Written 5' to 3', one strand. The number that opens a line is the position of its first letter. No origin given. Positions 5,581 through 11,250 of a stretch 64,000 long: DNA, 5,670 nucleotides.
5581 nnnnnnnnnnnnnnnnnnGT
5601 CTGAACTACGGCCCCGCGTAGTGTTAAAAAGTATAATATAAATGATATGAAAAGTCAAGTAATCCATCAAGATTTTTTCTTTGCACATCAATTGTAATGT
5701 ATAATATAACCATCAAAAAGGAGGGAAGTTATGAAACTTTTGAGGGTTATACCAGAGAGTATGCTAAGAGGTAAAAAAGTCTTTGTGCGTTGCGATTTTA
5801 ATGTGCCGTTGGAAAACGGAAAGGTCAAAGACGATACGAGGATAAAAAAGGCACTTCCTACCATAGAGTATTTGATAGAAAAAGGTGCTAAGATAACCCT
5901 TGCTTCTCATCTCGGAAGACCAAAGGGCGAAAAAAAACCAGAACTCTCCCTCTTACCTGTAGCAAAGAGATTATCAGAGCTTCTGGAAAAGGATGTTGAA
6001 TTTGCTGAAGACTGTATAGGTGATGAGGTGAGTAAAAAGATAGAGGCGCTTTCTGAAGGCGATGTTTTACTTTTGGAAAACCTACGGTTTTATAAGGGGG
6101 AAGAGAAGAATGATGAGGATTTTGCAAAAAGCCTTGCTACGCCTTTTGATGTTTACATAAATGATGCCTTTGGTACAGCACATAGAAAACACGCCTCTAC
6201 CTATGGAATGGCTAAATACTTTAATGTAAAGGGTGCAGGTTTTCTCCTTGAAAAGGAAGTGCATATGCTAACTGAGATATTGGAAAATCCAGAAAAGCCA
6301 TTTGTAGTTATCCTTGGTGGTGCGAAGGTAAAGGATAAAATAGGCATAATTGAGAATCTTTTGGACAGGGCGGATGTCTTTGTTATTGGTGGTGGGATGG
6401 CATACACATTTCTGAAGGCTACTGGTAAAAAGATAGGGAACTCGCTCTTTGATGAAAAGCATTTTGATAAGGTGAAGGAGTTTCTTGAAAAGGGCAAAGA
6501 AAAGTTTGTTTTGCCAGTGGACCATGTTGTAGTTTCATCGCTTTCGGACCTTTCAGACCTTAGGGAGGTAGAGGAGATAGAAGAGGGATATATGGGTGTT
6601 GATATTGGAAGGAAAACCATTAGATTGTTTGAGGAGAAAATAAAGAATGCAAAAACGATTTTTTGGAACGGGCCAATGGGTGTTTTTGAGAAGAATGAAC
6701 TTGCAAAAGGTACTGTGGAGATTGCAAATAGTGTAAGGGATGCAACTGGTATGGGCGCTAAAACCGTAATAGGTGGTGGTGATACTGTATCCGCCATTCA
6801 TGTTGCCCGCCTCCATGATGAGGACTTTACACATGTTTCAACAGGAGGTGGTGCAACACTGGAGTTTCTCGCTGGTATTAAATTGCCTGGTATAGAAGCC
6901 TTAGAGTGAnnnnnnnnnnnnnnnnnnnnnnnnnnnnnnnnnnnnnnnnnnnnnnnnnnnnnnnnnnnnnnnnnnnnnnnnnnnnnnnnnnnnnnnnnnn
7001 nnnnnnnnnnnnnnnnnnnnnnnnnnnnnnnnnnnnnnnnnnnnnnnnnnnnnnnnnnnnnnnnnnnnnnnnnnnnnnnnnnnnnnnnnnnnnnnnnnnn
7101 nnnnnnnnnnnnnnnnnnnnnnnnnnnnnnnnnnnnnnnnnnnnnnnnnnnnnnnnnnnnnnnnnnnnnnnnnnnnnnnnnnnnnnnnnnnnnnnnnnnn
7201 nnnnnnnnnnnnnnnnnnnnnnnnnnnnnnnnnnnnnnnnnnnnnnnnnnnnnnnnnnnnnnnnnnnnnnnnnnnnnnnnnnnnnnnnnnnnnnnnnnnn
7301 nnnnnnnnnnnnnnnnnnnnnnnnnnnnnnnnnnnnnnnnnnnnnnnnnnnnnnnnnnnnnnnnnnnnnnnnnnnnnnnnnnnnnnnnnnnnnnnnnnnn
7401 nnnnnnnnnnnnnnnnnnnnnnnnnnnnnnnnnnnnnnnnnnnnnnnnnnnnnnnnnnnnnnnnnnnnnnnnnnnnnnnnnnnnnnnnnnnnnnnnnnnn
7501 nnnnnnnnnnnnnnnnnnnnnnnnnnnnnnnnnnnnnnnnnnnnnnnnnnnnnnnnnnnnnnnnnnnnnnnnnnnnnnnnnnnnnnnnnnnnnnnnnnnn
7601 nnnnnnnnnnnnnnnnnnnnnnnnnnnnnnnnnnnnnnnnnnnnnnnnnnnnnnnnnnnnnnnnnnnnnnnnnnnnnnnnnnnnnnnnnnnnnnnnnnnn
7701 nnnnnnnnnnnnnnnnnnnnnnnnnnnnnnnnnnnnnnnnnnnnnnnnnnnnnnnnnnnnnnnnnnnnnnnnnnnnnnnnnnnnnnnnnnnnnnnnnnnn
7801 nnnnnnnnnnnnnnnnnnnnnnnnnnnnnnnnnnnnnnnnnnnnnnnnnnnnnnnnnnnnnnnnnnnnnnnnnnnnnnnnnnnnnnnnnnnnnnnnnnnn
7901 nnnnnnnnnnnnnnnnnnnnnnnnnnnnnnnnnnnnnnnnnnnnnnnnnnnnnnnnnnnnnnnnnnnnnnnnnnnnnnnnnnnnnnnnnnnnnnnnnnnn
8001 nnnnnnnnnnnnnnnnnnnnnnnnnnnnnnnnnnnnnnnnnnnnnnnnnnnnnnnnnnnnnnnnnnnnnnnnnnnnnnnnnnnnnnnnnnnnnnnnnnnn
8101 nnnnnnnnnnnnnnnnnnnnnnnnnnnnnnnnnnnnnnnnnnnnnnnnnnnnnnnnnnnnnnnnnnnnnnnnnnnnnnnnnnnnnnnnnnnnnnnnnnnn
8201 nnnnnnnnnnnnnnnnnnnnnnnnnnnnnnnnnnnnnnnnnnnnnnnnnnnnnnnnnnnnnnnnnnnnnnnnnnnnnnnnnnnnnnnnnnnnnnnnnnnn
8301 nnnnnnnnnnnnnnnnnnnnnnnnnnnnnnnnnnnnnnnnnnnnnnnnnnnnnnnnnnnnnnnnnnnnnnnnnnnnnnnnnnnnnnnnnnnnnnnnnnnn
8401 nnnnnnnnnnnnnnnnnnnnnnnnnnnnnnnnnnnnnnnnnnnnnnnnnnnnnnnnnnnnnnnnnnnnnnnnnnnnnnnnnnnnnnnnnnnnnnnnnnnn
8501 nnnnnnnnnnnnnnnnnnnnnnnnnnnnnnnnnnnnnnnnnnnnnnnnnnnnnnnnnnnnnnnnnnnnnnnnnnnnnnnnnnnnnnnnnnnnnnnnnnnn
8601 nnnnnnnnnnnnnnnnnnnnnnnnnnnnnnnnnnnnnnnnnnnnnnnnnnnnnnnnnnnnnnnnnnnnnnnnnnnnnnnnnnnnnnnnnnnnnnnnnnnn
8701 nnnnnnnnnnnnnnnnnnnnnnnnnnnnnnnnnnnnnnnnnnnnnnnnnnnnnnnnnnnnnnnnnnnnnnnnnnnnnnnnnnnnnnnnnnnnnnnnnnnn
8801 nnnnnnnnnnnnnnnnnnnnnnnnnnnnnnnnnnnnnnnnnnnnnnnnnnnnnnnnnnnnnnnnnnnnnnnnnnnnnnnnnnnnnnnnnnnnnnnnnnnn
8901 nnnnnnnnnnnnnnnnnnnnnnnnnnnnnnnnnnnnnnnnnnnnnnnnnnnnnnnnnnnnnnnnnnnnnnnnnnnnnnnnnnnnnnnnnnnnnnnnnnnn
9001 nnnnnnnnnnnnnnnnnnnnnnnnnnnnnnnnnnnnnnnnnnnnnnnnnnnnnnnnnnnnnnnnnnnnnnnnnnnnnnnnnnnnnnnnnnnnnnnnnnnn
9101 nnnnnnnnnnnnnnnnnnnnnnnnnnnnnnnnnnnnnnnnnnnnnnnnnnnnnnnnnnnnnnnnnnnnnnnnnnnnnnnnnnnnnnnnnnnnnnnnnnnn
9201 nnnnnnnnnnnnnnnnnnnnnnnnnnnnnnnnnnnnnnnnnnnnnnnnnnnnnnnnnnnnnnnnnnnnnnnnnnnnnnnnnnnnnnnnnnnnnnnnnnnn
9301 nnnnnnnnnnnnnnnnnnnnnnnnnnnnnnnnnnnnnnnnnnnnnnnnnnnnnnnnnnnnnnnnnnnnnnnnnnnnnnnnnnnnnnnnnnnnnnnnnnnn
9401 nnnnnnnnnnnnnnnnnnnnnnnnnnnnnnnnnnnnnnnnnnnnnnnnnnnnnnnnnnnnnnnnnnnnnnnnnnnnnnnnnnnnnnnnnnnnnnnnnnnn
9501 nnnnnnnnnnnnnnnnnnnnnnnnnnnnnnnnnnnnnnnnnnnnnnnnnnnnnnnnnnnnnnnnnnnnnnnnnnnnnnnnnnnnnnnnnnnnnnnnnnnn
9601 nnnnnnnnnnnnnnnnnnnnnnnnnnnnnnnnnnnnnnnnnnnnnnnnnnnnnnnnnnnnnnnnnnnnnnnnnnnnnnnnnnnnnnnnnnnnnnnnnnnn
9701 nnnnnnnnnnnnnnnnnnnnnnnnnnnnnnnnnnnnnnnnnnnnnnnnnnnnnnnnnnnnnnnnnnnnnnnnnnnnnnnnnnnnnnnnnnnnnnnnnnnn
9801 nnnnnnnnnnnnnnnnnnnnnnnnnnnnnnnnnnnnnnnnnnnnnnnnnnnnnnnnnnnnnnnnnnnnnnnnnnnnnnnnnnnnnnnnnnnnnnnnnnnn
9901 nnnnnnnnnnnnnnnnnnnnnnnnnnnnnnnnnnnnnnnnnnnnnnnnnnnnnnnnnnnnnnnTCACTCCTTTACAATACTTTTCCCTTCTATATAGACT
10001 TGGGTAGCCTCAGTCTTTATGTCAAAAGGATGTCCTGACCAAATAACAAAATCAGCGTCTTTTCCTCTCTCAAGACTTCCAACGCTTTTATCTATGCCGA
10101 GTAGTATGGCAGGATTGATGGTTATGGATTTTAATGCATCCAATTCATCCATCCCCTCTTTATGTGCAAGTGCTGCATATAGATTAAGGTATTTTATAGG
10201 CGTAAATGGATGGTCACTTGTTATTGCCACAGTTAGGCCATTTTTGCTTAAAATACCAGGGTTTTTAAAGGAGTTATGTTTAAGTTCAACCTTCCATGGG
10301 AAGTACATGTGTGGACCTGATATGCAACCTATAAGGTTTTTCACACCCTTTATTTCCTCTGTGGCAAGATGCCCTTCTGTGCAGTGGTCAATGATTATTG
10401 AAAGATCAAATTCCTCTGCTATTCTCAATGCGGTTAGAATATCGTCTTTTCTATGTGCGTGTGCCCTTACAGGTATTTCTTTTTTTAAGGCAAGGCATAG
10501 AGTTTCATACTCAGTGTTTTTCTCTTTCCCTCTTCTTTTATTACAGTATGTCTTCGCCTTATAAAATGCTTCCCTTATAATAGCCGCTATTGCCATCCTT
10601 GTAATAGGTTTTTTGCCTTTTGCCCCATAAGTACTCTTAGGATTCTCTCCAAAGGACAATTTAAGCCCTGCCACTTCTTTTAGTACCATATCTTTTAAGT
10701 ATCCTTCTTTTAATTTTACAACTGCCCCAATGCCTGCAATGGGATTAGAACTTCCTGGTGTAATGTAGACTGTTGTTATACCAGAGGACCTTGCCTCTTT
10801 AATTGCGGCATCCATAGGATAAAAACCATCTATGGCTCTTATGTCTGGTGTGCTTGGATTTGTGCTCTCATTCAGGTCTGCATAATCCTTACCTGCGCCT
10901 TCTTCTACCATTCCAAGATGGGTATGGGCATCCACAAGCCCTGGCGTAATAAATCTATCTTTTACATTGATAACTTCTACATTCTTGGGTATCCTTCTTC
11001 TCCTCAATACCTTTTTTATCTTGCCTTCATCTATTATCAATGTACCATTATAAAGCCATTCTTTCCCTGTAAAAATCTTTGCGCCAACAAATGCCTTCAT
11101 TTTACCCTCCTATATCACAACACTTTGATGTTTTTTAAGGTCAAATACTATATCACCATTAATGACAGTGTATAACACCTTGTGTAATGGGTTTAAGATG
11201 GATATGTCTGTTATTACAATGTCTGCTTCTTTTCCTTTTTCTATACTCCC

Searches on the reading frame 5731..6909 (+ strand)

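Call 42: search_protein_families(library=pfam, proteins=[window:5731-6909:+], max_evalue=0.00001)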
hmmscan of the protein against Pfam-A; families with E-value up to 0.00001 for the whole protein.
window:5731-6909:+ (392 aa): 1 family
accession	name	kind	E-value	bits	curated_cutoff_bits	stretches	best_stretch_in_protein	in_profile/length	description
PF00162.24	PGK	-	5.1e-154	513.3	27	1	11-382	5-378/379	Phosphoglycerate kinase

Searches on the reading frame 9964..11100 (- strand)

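Call 42: search_protein_families(library=pfam, proteins=[window:9964-11100:-], max_evalue=0.00001)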
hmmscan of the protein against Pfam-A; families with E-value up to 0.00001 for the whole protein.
window:9964-11100:- (378 aa): 3 families
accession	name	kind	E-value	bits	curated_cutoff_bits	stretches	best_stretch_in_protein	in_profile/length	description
PF01979.26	Amidohydro_1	-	1.5e-23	84.1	25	1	50-373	1-343/345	Amidohydrolase family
PF07969.17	Amidohydro_3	-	3.5e-18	66.8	29.7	1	199-375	266-471/472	Amidohydrolase family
PF22643.2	NagA_N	-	1.5e-09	38.3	27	1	1-47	1-47/51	NagA composite domain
